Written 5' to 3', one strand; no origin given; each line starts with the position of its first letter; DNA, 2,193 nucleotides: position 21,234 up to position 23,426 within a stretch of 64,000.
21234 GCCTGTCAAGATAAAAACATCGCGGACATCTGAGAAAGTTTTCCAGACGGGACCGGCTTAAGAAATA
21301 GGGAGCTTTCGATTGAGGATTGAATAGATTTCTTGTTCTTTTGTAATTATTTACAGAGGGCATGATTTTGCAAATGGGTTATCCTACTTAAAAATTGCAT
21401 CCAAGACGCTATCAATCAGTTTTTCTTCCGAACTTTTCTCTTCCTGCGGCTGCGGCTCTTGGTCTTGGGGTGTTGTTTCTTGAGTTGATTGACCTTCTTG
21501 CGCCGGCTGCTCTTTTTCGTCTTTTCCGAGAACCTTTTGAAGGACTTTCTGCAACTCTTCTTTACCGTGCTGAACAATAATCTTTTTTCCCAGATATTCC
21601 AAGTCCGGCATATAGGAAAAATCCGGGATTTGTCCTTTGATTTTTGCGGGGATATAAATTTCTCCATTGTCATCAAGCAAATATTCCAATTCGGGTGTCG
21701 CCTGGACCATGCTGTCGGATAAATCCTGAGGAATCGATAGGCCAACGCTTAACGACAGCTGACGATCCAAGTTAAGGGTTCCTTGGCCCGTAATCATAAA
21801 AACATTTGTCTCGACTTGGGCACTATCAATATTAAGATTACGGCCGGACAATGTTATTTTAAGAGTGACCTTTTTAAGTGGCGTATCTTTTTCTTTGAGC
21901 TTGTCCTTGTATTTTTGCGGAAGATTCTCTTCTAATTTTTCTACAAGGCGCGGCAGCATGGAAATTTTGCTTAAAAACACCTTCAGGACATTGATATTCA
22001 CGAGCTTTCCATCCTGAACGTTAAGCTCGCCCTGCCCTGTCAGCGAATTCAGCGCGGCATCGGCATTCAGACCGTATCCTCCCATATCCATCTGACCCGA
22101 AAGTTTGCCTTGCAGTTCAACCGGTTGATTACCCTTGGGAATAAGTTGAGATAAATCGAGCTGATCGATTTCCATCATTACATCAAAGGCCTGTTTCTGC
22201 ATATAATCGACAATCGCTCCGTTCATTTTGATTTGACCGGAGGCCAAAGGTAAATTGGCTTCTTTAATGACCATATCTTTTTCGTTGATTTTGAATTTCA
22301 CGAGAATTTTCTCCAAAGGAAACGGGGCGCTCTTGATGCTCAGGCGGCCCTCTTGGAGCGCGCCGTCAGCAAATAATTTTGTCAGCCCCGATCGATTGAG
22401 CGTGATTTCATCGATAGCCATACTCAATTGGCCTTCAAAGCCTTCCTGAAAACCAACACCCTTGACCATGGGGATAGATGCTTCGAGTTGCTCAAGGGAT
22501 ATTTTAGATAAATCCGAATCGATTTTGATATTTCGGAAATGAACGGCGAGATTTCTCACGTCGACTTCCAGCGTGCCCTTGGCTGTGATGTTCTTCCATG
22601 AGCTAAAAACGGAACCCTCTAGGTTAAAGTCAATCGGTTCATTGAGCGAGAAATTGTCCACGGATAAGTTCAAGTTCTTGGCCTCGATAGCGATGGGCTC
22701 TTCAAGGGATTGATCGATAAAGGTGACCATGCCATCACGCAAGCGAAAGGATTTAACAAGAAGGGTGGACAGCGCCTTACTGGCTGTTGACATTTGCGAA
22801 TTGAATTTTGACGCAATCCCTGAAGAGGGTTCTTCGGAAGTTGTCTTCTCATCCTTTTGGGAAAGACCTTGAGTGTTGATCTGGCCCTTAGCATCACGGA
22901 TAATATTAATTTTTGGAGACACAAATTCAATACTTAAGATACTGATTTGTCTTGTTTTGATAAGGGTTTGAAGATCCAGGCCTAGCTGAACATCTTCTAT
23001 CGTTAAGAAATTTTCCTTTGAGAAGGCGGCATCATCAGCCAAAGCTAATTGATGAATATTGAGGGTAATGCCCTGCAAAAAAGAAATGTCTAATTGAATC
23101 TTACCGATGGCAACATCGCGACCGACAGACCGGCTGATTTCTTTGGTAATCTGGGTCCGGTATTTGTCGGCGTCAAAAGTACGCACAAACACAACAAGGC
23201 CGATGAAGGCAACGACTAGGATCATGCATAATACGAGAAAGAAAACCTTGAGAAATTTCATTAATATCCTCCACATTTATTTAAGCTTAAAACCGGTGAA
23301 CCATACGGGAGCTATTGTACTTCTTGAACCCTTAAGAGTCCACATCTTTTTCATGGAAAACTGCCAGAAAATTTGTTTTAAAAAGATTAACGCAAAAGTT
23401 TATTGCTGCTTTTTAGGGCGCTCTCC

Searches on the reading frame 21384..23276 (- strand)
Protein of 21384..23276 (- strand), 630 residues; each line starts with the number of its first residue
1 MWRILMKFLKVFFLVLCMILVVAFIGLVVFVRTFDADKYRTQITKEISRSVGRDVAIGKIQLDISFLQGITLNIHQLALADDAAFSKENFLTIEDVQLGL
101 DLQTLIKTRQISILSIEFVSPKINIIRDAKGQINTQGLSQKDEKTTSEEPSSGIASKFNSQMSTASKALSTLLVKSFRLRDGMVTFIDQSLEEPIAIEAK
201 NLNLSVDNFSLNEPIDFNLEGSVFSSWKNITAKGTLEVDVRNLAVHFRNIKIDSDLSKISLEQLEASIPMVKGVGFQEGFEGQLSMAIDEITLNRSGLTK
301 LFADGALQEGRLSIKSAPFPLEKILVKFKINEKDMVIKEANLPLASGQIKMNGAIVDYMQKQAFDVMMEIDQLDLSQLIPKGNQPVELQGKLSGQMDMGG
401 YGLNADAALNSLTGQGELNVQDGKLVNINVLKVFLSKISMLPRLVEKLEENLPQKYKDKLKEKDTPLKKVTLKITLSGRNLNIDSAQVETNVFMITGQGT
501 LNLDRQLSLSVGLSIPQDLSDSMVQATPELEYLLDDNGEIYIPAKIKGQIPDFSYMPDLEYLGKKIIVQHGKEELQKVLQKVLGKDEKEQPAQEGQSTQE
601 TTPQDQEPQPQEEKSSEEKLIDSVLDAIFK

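Call 11: search_protein_families(library=pfam, proteins=[window:21384-23276:-], max_evalue=0.001)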
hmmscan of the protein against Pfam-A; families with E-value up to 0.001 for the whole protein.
window:21384-23276:- (630 aa): 4 families
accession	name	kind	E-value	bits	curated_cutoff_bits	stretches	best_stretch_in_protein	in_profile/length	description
PF05170.20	AsmA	-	1.3e-24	87.4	29.8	2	7-252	3-223/607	AsmA family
PF13116.12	YhdP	-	1.1e-17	63.7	46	1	4-287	3-237/1224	YhdP protein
PF05359.17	DUF748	-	9.3e-17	60.8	50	1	17-459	18-373/1037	Domain of Unknown Function (DUF748)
PF01203.25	T2SSN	-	8.8e-07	29.6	29.6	0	463-526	133-195/211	Type II secretion system (T2SS), protein N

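Call 38: find_homologous_proteins(query=window:21384-23276:-, max_evalue=1e-30)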
Query window:21384-23276:- (630 aa): 6 proteins with E <= 1e-30 among 8000 candidates.
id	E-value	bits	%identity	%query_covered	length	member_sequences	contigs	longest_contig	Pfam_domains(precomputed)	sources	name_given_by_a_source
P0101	0.0e+0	1328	100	99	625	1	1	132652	PF01203.26,PF13116.12,PF05359.17,PF05170.21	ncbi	ncbi:MAG: AsmA family protein [Candidatus Omnitrophota bacterium]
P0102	3.4e-160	553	43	99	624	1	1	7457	PF27051.1,PF13116.12,PF05359.17,PF05170.21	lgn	-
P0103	6.6e-160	552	45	99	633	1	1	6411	PF05359.17,PF05170.21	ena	-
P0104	2.2e-142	494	40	99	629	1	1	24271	PF01203.26,PF27051.1,PF13116.12,PF05359.17,PF05170.21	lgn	-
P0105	3.8e-111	391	32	99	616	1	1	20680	PF13116.12,PF05359.17,PF05170.21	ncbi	ncbi:AsmA family protein [Candidatus Omnitrophota bacterium]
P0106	1.0e-51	194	33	53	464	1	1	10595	PF27051.1,PF13116.12,PF05170.21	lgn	-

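Call 39: find_encoding_contigs(protein=P0102, flank=3000, max_places=2)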
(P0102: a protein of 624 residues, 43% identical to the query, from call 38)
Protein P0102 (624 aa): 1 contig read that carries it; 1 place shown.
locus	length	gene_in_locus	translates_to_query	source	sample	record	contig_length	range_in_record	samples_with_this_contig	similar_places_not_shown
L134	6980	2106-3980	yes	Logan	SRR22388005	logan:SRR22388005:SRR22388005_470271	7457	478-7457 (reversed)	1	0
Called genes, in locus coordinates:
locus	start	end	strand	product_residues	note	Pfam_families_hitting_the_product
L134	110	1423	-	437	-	PF13517:FG-GAP_3 (faint), PF00404:Dockerin_1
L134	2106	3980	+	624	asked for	PF05170:AsmA, PF05359:DUF748, PF13116:YhdP, PF27051:TamB_N (faint), PF05170:AsmA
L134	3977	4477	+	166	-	PF00293:NUDIX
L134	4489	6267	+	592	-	-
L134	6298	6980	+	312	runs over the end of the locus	PF00535:Glycos_transf_2, PF13641:Glyco_tranf_2_3 (weak)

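Call 40: find_encoding_contigs(protein=P0103, flank=3000, max_places=2)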
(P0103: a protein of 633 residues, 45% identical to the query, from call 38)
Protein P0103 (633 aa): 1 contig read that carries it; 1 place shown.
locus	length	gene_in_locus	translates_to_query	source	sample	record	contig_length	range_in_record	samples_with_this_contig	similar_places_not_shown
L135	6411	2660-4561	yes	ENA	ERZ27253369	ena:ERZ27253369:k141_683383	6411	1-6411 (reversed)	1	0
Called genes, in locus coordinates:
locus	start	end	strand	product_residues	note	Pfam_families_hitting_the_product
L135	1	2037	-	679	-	?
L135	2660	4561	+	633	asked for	PF05170:AsmA, PF05359:DUF748, PF05170:AsmA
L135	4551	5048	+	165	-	PF00293:NUDIX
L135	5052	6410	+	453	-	?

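Call 41: find_encoding_contigs(protein=P0104, flank=3000, max_places=2)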
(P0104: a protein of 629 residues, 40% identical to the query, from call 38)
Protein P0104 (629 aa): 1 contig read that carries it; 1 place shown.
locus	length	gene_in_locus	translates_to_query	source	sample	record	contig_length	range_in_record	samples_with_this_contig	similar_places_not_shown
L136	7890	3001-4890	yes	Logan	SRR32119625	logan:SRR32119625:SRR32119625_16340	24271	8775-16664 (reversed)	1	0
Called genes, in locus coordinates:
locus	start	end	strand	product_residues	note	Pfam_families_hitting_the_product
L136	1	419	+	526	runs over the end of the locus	PF01875:Memo, PF01871:AMMECR1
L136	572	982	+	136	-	-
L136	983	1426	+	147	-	-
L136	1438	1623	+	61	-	-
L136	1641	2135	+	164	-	PF04461:YajQ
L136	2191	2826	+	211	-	-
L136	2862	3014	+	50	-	-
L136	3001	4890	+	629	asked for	PF05170:AsmA, PF05359:DUF748, PF13116:YhdP, PF01203:T2SSN (faint), PF27051:TamB_N (faint), PF05170:AsmA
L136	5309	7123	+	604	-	-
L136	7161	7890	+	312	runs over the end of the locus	PF00535:Glycos_transf_2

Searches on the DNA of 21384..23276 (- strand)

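Call 42: search_rna_families(sources=[L134, L135, L136], threshold=evalue, max_evalue=0.01, show_alignments=6)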
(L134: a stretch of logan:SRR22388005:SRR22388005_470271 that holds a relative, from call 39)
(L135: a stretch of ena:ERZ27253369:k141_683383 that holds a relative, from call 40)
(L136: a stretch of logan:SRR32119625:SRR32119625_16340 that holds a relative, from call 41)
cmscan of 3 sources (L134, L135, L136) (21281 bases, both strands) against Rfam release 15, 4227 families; matches with E-value up to 0.01: 4.
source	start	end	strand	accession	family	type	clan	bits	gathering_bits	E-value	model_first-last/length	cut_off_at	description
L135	2245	2328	-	RF03167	c-di-GMP-I-GGC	Cis-reg; riboswitch;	CL00126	72.2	59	1.2e-15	1-80/80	no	c-di-GMP-I-GGC riboswitch aptamer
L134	1670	1754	-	RF03167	c-di-GMP-I-GGC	Cis-reg; riboswitch;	CL00126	62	59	1e-12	1-80/80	no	c-di-GMP-I-GGC riboswitch aptamer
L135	2126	2203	-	RF03167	c-di-GMP-I-GGC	Cis-reg; riboswitch;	CL00126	51.5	59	1.1e-09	1-80/80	no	c-di-GMP-I-GGC riboswitch aptamer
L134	1517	1657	-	RF03167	c-di-GMP-I-GGC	Cis-reg; riboswitch;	CL00126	28.2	59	0.0052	1-80/80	no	c-di-GMP-I-GGC riboswitch aptamer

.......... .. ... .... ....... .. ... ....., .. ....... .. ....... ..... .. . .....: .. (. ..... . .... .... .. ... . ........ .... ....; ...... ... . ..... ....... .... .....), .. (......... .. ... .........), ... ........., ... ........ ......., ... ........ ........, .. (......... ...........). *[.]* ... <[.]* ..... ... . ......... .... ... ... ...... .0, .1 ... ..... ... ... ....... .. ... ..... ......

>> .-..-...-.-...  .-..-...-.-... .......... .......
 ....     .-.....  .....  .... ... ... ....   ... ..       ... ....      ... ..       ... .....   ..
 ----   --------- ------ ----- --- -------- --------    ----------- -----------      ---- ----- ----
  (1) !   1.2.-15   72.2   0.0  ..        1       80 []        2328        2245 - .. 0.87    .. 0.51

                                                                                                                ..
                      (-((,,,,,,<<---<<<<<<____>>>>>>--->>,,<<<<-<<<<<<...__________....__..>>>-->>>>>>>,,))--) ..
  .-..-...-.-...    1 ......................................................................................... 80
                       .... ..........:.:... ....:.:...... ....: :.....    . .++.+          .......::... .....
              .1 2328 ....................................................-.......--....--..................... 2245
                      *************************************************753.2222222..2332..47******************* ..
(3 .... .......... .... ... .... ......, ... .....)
